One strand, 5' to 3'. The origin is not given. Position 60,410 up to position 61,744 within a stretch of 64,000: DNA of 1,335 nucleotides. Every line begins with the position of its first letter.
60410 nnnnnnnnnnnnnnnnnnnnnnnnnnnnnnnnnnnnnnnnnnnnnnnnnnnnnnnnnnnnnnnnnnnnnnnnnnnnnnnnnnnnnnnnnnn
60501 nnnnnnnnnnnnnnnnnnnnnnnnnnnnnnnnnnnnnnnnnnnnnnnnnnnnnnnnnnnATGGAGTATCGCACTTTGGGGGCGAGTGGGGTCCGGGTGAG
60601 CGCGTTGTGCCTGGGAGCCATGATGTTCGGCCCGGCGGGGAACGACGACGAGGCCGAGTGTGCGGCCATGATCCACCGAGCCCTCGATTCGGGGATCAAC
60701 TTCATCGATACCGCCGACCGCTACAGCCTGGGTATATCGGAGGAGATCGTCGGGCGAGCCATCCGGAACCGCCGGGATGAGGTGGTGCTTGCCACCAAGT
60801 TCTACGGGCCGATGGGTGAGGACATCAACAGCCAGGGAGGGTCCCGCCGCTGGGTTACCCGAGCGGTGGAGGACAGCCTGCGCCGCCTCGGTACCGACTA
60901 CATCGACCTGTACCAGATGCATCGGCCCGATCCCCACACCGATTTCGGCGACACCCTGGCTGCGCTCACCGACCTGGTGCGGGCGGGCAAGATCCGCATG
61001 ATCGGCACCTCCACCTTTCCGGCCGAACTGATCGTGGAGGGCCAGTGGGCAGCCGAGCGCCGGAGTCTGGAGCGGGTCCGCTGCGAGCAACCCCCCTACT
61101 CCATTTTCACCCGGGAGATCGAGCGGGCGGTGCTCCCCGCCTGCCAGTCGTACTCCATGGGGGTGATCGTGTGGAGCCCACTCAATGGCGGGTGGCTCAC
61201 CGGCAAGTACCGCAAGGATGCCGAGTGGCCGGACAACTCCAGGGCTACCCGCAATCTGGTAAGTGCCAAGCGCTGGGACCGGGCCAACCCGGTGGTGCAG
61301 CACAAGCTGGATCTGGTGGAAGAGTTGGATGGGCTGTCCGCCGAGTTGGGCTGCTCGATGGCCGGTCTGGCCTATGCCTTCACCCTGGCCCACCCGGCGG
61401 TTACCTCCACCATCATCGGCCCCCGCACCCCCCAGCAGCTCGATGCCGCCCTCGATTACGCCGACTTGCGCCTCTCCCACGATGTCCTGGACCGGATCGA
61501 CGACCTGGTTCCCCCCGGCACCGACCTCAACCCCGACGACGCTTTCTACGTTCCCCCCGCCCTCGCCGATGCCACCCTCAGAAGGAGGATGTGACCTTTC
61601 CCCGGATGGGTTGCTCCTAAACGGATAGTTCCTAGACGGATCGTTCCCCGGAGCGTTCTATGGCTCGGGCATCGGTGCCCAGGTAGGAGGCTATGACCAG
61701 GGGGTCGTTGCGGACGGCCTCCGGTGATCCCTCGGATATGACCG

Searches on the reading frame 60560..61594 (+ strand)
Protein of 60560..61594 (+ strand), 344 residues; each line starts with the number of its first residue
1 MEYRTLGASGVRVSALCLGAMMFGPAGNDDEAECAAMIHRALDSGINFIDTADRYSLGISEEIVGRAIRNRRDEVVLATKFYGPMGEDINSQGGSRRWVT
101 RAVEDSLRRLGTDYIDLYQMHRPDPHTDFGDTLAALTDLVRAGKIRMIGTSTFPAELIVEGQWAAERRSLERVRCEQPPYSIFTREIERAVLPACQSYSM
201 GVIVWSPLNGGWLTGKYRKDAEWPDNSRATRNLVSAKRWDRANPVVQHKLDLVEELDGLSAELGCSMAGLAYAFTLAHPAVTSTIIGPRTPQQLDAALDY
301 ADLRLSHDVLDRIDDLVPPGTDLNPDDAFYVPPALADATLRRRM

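Call 5: find_encoding_contigs(protein=window:60560-61594:+, flank=10000, max_places=10)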
Protein window:60560-61594:+ (344 aa): 1 contig read that carries it; 1 place shown.
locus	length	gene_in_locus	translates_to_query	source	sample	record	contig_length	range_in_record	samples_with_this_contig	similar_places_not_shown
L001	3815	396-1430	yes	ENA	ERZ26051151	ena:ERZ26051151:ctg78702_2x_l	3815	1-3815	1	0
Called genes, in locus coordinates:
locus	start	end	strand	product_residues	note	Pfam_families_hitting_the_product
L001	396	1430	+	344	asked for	PF00248:Aldo_ket_red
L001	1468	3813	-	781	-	?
